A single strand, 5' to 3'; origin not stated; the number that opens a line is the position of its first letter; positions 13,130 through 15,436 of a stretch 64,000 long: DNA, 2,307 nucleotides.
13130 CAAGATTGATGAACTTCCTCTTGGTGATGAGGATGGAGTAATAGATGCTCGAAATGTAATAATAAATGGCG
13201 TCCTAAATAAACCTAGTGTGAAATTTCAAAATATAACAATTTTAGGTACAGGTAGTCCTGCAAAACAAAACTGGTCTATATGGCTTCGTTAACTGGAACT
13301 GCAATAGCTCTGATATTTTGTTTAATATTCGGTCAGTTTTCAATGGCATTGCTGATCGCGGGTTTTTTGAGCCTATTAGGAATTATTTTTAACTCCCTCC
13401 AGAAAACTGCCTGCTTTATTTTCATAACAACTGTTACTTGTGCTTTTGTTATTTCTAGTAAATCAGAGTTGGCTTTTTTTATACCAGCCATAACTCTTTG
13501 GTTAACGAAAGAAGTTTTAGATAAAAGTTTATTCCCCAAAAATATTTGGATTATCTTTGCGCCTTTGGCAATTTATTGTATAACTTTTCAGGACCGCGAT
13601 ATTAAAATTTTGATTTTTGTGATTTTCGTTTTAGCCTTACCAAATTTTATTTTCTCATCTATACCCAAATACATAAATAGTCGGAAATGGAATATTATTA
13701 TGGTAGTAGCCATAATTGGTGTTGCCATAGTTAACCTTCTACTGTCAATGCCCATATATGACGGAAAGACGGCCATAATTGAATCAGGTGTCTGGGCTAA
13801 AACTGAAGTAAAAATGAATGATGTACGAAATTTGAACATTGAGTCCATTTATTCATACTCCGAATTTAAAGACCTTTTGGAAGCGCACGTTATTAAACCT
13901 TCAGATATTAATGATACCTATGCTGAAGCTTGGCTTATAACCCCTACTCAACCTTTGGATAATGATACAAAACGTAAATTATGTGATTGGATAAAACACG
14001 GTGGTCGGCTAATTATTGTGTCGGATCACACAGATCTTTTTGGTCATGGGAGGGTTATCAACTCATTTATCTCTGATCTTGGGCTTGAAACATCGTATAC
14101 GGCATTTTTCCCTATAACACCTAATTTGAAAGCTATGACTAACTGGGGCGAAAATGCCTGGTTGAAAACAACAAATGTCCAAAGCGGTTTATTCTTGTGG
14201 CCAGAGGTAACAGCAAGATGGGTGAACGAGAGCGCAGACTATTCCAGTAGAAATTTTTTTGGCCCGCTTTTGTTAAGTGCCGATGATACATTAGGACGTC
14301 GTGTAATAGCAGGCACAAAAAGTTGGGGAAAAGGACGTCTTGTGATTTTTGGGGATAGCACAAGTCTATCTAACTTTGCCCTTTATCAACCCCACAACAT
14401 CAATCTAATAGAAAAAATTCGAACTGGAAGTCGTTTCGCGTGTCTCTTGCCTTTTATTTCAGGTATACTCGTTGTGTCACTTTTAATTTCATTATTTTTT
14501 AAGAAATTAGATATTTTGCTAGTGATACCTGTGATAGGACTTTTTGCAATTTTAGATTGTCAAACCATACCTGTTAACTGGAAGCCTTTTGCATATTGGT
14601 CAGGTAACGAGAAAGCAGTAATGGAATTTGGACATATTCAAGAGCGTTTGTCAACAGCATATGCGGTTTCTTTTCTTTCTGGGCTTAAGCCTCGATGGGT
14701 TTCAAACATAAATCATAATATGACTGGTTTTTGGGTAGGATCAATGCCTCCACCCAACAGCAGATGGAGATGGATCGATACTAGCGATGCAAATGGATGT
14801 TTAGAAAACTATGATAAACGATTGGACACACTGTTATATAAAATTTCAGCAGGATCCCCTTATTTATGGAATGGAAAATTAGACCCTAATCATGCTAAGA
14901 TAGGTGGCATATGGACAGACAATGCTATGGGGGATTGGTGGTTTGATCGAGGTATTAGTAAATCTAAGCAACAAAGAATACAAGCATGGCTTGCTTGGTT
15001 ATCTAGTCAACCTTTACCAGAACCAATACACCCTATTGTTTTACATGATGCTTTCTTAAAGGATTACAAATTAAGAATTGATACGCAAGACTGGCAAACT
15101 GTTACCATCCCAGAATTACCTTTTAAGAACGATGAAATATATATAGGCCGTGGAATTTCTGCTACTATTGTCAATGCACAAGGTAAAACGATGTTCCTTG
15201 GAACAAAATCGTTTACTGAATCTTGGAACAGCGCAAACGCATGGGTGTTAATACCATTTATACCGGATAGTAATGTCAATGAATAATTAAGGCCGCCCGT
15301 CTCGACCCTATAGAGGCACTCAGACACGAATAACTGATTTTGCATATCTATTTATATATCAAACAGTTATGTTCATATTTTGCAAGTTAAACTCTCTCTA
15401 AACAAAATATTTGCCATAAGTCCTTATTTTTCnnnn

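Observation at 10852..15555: Low-GC three-gene cassette: Cys-repeat secreted protein plus two large uncharacterised polytopic membrane proteins (candidate novel envelope system)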

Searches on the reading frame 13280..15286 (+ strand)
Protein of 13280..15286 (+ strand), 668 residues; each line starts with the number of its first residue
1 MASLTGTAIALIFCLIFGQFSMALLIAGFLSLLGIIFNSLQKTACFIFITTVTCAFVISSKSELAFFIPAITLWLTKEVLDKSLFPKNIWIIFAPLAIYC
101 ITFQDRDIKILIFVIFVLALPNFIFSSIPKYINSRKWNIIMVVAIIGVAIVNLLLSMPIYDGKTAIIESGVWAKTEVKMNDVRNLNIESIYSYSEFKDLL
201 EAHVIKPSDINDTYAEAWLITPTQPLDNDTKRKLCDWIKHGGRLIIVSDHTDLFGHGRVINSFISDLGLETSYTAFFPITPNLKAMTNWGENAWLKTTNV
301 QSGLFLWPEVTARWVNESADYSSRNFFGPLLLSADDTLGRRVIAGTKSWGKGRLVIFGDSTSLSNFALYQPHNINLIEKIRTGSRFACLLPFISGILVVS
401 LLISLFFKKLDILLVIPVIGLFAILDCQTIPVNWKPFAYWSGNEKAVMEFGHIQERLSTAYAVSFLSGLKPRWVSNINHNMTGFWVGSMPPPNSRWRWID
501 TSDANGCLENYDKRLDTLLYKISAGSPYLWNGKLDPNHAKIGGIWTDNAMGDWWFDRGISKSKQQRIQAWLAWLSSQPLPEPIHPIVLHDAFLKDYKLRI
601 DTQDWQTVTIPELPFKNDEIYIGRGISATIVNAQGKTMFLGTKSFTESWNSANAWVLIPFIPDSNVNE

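Call 3: search_protein_families(library=pfam, proteins=[window:13280-15286:+], max_evalue=1)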
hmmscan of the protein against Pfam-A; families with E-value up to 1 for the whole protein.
window:13280-15286:+ (668 aa): 4 families
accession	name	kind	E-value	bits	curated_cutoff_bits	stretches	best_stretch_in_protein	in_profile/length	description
PF14258.12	DUF4350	-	1.4e-06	29.2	30.4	1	193-378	9-178/181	Domain of unknown function (DUF4350)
PF09822.16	ABC_transp_aux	-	0.0024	17.6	34.7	1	208-251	40-83/288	ABC-type uncharacterized transport system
PF22369.2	GLMA_2nd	-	0.15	12.2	27.7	1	218-247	52-81/138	GLMA-like, second domain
PF02780.25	Transketolase_C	-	0.24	11.8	25.9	1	223-270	46-93/124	Transketolase, C-terminal domain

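Call 4: search_protein_families(library=ncbifam, proteins=[window:13280-15286:+], max_evalue=1)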
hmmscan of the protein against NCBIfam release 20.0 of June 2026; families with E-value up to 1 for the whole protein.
window:13280-15286:+ (668 aa): 0 families

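Call 5: find_homologous_proteins(query=window:13280-15286:+)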
Query window:13280-15286:+ (668 aa): 39 proteins with E <= 0.001 among 8000 candidates.
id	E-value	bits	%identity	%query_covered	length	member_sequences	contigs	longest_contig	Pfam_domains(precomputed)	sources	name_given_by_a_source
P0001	0.0e+0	1537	100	100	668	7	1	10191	PF14258.13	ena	-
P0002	1.2e-260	885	56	99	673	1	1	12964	PF14258.13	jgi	jgi:hypothetical protein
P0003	1.7e-256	871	55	99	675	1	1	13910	-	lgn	-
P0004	8.6e-206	704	45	98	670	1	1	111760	PF14258.13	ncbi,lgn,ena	-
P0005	8.4e-204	697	48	99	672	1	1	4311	-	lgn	-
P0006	2.0e-164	567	39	99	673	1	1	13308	-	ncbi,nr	ncbi:MAG: hypothetical protein HY360_11875 [Verrucomicrobia bacterium]|nr:hypothetical protein [Verr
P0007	5.1e-161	556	38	99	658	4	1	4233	PF14258.13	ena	-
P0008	2.5e-160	553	39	99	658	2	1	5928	PF14258.13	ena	-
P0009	1.7e-159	551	39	99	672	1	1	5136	PF14258.13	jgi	-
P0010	7.4e-150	519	59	59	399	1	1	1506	-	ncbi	-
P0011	2.8e-149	517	39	99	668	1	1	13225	PF14258.13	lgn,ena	-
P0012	9.2e-148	512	37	98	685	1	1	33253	PF14258.13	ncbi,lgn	-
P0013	4.4e-137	477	37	97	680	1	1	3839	PF14258.13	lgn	-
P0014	2.6e-136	474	37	98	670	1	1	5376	PF14258.13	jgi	jgi:hypothetical protein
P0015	2.7e-108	381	37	78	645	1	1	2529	PF14258.13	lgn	-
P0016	4.4e-108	381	34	94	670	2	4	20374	PF14258.13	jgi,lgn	jgi:hypothetical protein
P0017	2.0e-99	352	36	73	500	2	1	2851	PF14258.13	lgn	-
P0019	2.1e-96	342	32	98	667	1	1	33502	PF14258.13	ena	-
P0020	6.6e-95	337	31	97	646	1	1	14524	PF14258.13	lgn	-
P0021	1.7e-91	326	35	74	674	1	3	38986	PF14258.13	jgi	-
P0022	2.2e-90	322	32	98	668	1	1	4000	PF14258.13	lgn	-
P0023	8.8e-90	320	35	78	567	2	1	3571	PF14258.13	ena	-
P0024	5.1e-86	308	31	98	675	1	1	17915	PF14258.13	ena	-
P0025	1.1e-82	297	33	74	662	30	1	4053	PF14258.13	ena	-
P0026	1.3e-73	267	34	74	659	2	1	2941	PF14258.13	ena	-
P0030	9.8e-71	257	33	75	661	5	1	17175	PF14258.13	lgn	-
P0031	3.5e-66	242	29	83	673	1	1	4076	PF14258.13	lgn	-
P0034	3.0e-26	110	28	44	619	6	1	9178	PF14258.13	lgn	-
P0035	4.5e-26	110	26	61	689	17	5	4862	PF09822.17,PF23355.2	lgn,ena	-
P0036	3.8e-25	107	27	53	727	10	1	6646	PF09822.17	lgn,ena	-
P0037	1.0e-24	105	26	66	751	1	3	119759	PF09822.17,PF23355.2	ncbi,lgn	-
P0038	1.0e-23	102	32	33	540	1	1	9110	PF14258.13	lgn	-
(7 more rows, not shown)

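Call 7: find_encoding_contigs(protein=P0003, flank=6000, max_places=2)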
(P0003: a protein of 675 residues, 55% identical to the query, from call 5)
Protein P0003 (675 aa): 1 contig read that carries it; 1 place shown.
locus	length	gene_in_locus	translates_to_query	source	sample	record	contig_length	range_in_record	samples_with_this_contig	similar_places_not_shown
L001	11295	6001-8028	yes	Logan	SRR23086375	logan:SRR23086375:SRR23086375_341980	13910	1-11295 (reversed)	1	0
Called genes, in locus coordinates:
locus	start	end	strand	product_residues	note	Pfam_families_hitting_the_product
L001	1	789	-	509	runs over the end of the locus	PF00772:DnaB, PF13481:AAA_25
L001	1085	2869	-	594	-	-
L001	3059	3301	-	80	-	PF12728:HTH_17 (weak)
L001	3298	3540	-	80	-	PF05930:Phage_AlpA (weak)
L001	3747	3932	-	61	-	-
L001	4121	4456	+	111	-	-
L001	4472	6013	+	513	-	-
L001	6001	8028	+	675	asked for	-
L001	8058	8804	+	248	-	PF00565:SNase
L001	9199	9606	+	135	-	-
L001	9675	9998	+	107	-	-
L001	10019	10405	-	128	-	PF13022:HTH_Tnp_1_2 (weak), PF13384:HTH_23 (faint), PF13518:HTH_28 (weak)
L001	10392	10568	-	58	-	-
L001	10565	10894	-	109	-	-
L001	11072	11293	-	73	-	?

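Call 8: find_encoding_contigs(protein=P0004, flank=6000, max_places=2)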
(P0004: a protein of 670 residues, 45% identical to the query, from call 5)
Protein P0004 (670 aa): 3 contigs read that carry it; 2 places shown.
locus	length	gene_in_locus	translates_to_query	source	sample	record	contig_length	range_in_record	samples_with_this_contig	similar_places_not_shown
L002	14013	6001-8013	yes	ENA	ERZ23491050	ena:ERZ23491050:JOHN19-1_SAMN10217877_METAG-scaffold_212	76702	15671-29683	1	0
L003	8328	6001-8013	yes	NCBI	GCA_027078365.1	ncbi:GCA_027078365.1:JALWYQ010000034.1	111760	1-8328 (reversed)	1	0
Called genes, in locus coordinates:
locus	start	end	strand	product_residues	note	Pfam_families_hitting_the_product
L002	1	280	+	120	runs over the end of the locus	-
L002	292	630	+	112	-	-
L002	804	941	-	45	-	-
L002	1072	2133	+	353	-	-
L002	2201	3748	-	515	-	PF00916:Sulfate_transp, PF01740:STAS (weak)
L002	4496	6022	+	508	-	-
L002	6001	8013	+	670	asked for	PF14258:DUF4350 (weak)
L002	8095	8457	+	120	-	-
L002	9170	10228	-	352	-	PF05343:Peptidase_M42, PF01546:Peptidase_M20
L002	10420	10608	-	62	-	-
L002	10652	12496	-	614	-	-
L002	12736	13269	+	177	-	PF05683:Fumerase_C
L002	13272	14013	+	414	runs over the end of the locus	PF00994:MoCF_biosynth, PF18146:CinA_KH, PF02464:CinA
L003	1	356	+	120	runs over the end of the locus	-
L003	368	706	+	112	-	-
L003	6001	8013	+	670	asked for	PF14258:DUF4350 (weak)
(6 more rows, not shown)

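Call 9: find_encoding_contigs(protein=P0006, flank=6000, max_places=2)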
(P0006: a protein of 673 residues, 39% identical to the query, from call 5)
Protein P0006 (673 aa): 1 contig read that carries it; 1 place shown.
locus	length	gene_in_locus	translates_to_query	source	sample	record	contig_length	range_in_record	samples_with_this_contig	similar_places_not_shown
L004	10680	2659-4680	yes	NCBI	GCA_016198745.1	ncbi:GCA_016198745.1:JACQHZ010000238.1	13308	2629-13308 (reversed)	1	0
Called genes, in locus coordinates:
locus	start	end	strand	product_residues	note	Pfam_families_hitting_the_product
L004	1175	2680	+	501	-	-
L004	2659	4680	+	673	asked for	-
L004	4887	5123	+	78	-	-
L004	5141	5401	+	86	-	PF13711:DUF4160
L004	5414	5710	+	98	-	PF10387:DUF2442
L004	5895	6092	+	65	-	-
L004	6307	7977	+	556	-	-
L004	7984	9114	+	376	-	PF04055:Radical_SAM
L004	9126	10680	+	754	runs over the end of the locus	PF01564:Spermine_synth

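Call 10: find_encoding_contigs(protein=P0012, flank=6000, max_places=2)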
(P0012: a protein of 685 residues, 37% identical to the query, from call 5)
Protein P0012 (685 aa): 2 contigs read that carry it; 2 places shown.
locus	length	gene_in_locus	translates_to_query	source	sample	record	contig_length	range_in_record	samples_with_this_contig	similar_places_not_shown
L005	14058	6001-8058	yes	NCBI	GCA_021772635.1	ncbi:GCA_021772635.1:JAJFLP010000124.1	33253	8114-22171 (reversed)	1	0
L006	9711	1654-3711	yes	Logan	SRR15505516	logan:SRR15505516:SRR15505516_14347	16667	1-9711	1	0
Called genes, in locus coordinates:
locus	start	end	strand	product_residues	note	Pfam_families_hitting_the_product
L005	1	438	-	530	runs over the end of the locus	PF13231:PMT_2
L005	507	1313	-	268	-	PF00535:Glycos_transf_2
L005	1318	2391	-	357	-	PF01073:3Beta_HSD (weak), PF01370:Epimerase, PF16363:GDP_Man_Dehyd, PF07993:NAD_binding_4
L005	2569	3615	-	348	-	PF01073:3Beta_HSD (weak), PF01370:Epimerase, PF02719:Polysacc_synt_2, PF04321:RmlD_sub_bind, PF16363:GDP_Man_Dehyd, PF07993:NAD_binding_4 (weak)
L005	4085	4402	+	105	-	-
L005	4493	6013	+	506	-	-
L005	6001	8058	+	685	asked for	PF14258:DUF4350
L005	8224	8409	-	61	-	-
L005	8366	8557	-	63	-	-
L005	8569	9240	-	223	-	-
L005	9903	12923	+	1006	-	PF17963:Big_9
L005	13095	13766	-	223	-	-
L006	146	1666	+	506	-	-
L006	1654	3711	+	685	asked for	PF14258:DUF4350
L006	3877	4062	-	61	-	-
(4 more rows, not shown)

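Call 22: search_solved_structures(query=A2, max_evalue=1)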
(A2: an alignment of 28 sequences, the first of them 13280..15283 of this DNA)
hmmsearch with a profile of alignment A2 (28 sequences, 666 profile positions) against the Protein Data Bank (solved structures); distinct sequences matched with E-value up to 1: 0.

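Call 24: find_related_loci(query=A2, collection=genome_contigs, flank=6000)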
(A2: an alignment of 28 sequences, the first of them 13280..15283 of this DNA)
Query A2 (668 aa) in genome_contigs; peptide patterns used: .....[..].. (x = any residue, [..] = any of these).
43 stretches matched a pattern; 15 encode a relative of the query (tblastn E <= 1e-3); 15 distinct loci.
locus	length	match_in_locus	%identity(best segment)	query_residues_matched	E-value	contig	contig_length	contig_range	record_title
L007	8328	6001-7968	45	1-657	0e+0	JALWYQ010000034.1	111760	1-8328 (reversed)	MAG: Phycisphaerae bacterium isolate T2_metabat1_scaf2bin.018 T2_NODE_56_length_111760_cov_2.738796, whole genome shotgu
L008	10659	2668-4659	39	1-660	2e-167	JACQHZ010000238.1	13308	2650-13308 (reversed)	MAG: Verrucomicrobia bacterium isolate NC_groundwater_1112_Ag_S2p5_58_80 S_2p5_S6_coassembly_k141_2346512, whole genome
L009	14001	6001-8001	37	12-667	9e-144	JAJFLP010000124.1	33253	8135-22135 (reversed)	MAG: Verrucomicrobia bacterium isolate OFTM198 OFTM198_123, whole genome shotgun sequence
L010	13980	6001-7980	34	9-658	3e-119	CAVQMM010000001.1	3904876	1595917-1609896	MAG: uncultured Chlamydiae bacterium isolate MFD00082.bin.1.18 genome assembly, contig: contig_1137, whole genome shotgu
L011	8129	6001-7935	28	7-657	3e-73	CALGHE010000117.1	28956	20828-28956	MAG TPA_asm: uncultured Bacteroidales bacterium isolate SRR6425804_bin.88_CONCOCT_v1.1_MAG genome assembly, contig: ERZ1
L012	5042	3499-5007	32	163-663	3e-70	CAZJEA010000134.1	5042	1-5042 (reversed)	MAG TPA_asm: uncultured Bacteroides sp. isolate SRP222552_co1_131 genome assembly, contig: NODE_21340_length_5042_cov_68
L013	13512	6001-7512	33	161-657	3e-69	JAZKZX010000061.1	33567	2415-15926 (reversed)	MAG: Bacteroidaceae bacterium isolate T1900045082_TC20190076.MAGScoT_cleanbin_000029 SGB_4668_k141_1662123, whole genome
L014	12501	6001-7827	29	107-654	1e-34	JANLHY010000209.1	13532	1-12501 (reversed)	MAG: Candidatus Brocadiaceae bacterium isolate S40-1 k99_431299, whole genome shotgun sequence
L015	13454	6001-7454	38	163-639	6e-35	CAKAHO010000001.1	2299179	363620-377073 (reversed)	MAG TPA_asm: uncultured Prevotella sp. isolate DRR214960_bin.38_metaWRAP_v1.1_MAG genome assembly, contig: BNJT01000327,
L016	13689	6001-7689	23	47-625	2e-33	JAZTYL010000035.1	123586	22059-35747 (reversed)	MAG: Akkermansia sp. isolate T1900045326_YK20190015.MAGScoT_cleanbin_000021 SGB_6453_k141_594992, whole genome shotgun s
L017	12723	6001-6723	33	161-403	7e-32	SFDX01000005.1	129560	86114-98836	MAG: Akkermansia muciniphila isolate W0P28.008 Contig84, whole genome shotgun sequence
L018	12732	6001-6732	34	163-409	9e-32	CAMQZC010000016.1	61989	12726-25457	MAG TPA_asm: uncultured Verrucomicrobiales bacterium isolate ERR3139992_bin.1_metaWRAP_v1.3_MAG genome assembly, contig:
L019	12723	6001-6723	30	137-383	3e-29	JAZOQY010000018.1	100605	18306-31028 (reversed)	MAG: Kiritimatiellia bacterium isolate T1900045564_YK20190258.MAGScoT_cleanbin_000015 SGB_7927_k141_273320, whole genome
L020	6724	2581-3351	30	162-407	8e-26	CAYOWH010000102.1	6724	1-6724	MAG TPA_asm: uncultured Bacteriovoracaceae bacterium isolate SRP193358_co1_710 genome assembly, contig: NODE_35636_lengt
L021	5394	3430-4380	26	115-422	5e-22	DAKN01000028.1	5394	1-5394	MAG TPA_asm: Candidatus Pacearchaeota archaeon UBA284 UBA284_contig_61987, whole genome shotgun sequence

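Call 39: predict_structure(alignment_id=A2)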
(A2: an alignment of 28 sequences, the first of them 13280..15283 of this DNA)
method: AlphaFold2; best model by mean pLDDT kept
length: 668 residues; sequences in the alignment: 28
mean_pLDDT: 91.3   pTM: 0.90
mean pLDDT of the five models: 91.3, 90.6, 90.4, 89.6, 88.3
residues with pLDDT >= 90: 519; 70-90: 119; 50-70: 24; < 50: 6
segments of 3 or more residues with pLDDT < 50: 664-668
pLDDT, mean of each block of 10 residues (from residue 1): 95 96 98 91 96 97 94 92 81 95 94 95 66 79 95 92 94 88 92 95 96 97 93 97 94 86 95 90 90 91 97 88 58 83 96 96 95 95 93 94 88 94 94 93 92 93 95 91 96 95 88 94 91 90 95 88 96 95 91 94 94 91 95 90 92 93 48
secondary structure, 60 per line:
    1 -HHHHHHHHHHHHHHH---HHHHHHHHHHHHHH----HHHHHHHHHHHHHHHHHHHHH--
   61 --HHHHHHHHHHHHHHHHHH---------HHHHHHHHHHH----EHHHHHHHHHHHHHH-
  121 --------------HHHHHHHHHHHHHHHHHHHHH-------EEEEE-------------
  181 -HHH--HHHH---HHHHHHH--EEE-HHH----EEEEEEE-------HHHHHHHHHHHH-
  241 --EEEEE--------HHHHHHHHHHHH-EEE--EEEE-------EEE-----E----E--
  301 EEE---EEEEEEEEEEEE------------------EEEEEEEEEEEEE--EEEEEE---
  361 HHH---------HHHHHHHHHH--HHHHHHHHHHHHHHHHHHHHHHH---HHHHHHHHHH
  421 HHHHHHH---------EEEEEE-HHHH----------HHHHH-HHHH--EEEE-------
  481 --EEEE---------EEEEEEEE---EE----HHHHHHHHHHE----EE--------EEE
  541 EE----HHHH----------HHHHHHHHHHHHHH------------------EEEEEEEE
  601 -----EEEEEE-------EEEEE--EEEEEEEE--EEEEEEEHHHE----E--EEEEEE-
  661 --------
elements in order: H2-16 H20-33 H38-58 H63-80 H90-100 H106-119 H135-155 E163-167 H187-190 H194-200 E203-205 E214-220 H228-239 E243-247 H256-267 E269-271 E274-277 E285-287 E301-303 E307-318 E337-349 E352-357 H373-382 H385-407 H411-427 E437-442 H444-447 H458-462 H464-467 E470-473 E483-486 E496-503 H513-522 E538-542 H547-550 H561-574 E593-600 E606-611 E619-623 E626-633 E636-642 E654-659

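Call 44: fold_search(model_id=the predicted structure, library=pdb)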
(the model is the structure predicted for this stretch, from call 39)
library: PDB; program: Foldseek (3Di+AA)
matches with E <= 10: 392; with E <= 0.001: 52
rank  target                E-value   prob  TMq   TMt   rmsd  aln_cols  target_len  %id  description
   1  9csd_A                6.6e-05  1.00  0.21  0.19   7.8       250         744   13  The Ectodomains of SPRING and S1P with the inhibitor PF-429242 (released 2025-04-23)
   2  4oif_A                7.0e-05  1.00  0.19  0.19   7.8       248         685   14  3D structure of Gan42B, a GH42 beta-galactosidase from G. (released 2015-02-04)
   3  7oms_BBB              7.4e-05  1.00  0.19  0.19  20.6       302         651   16  Bs164 in complex with mannocyclophellitol aziridine (released 2022-02-02)
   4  7oms_FFF              8.2e-05  1.00  0.19  0.20  23.5       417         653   15  Bs164 in complex with mannocyclophellitol aziridine (released 2022-02-02)
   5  6t7g_CCC              9.6e-05  1.00  0.20  0.20  20.6       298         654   17  Bacteroides salyersiae GH164 beta-mannosidase in complex with mannoimidazole (released 2019-12-25)
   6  7oms_AAA              1.0e-04  1.00  0.19  0.20  20.9       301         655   17  Bs164 in complex with mannocyclophellitol aziridine (released 2022-02-02)
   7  6t5o_FFF              1.1e-04  1.00  0.19  0.20  20.6       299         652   17  Bacteroides salyersiae GH164 beta-mannosidase (released 2020-01-01)
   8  7x87_B                1.1e-04  1.00  0.17  0.16   6.3       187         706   14  The complex structure of beta-1,2-glucosyltransferase from Ignavibacterium album with sophotetraose observed as sophor (released 2022-04-20)
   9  7oms_DDD              1.1e-04  1.00  0.19  0.20  20.5       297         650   17  Bs164 in complex with mannocyclophellitol aziridine (released 2022-02-02)
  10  7omi_CCC              1.2e-04  1.00  0.19  0.20  20.5       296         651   16  Bs164 in complex with mannocyclophellitol epoxide (released 2022-02-02)
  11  5fmr_A                1.3e-04  1.00  0.23  0.58   5.3       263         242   13  crIFT52 N-terminal domain (released 2016-03-09)
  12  5dfa_B                1.4e-04  1.00  0.18  0.18   8.3       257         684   15  3D structure of the E323A catalytic mutant of Gan42B, a GH42 beta-galactosidase from G. stearothermophilus (released 2015-12-09)
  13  7vkw_B                1.5e-04  1.00  0.16  0.16   6.5       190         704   13  The apo structure of beta-1,2-glucosyltransferase from Ignavibacterium album (released 2022-03-09)
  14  6t5o_CCC              1.5e-04  1.00  0.19  0.20  20.6       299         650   17  Bacteroides salyersiae GH164 beta-mannosidase (released 2020-01-01)
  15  7omi_DDD              1.7e-04  1.00  0.20  0.20  20.5       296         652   16  Bs164 in complex with mannocyclophellitol epoxide (released 2022-02-02)
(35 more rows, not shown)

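Call 52: search_protein_families(library=padloc, proteins=[window:13280-15286:+], max_evalue=1)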
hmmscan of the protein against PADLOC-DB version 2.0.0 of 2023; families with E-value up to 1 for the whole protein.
window:13280-15286:+ (668 aa): 0 families

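Call 60: search_protein_families(library=pfam, proteins=[P0037], max_evalue=0.1)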
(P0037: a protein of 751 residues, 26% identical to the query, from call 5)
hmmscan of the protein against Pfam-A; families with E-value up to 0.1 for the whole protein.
P0037 (751 aa): 2 families
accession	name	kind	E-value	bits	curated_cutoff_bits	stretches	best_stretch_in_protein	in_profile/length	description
PF09822.16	ABC_transp_aux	-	6.3e-08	32.6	34.7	1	187-309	1-118/288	ABC-type uncharacterized transport system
PF23355.1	IFT52_GIFT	-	1.1e-06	28.3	27.2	1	216-309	15-107/246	IFT52 GIFT domain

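Call 81: search_dna_similar(query=window:13280-15283:+, collection=plasmids, mode=protein, max_rows=15)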
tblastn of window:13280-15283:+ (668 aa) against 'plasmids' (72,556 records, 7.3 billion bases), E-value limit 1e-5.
No match.

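Call 82: find_related_loci(query=A2, collection=viral_contigs, flank=8000)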
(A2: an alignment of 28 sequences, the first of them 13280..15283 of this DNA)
Query A2 (668 aa) in viral_contigs; peptide patterns used: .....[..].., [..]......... (x = any residue, [..] = any of these).
7 stretches matched a pattern; 1 encode a relative of the query (tblastn E <= 1e-3); 1 distinct loci.
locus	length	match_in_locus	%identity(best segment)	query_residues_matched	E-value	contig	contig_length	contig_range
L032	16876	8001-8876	29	130-425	2e-29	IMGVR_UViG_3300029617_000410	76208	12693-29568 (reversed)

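Call 83: find_related_loci(query=A2, collection=metagenome_contigs, flank=7000)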
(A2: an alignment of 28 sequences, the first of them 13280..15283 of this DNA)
Query A2 (668 aa) in metagenome_contigs; peptide patterns used: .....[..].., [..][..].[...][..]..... (x = any residue, [..] = any of these).
141 stretches matched a pattern; 69 encode a relative of the query (tblastn E <= 1e-3); 69 distinct loci.
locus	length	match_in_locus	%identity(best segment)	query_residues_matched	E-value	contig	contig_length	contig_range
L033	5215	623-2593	39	1-659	3e-166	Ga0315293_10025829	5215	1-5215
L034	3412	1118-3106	36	1-657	2e-147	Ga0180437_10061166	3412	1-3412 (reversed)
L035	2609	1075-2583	40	1-505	1e-132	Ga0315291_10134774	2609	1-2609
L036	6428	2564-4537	32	2-659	5e-117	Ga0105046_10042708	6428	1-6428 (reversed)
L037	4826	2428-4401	32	2-659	1e-117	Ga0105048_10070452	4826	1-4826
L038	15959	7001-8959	32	1-656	7e-99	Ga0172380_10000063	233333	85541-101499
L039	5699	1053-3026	33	1-656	7e-99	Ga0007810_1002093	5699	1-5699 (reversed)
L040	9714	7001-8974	33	1-656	9e-99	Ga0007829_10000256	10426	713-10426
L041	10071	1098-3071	33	1-656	9e-99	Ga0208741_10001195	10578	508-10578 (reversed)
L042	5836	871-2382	35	163-658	5e-89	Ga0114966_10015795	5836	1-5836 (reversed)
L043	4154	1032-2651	30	106-657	3e-87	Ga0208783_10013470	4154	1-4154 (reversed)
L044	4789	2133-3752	30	106-657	5e-87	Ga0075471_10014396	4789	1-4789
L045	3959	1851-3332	33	163-656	5e-86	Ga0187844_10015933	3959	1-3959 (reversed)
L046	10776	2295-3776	33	163-656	2e-85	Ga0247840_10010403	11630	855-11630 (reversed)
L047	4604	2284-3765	33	163-656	1e-85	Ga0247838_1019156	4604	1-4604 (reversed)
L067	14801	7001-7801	28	123-385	6e-31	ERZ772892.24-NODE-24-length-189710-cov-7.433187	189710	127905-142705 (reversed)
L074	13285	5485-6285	28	123-385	3e-30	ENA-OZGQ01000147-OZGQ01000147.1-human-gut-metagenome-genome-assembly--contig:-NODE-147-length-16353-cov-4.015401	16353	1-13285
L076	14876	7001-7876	29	130-425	5e-28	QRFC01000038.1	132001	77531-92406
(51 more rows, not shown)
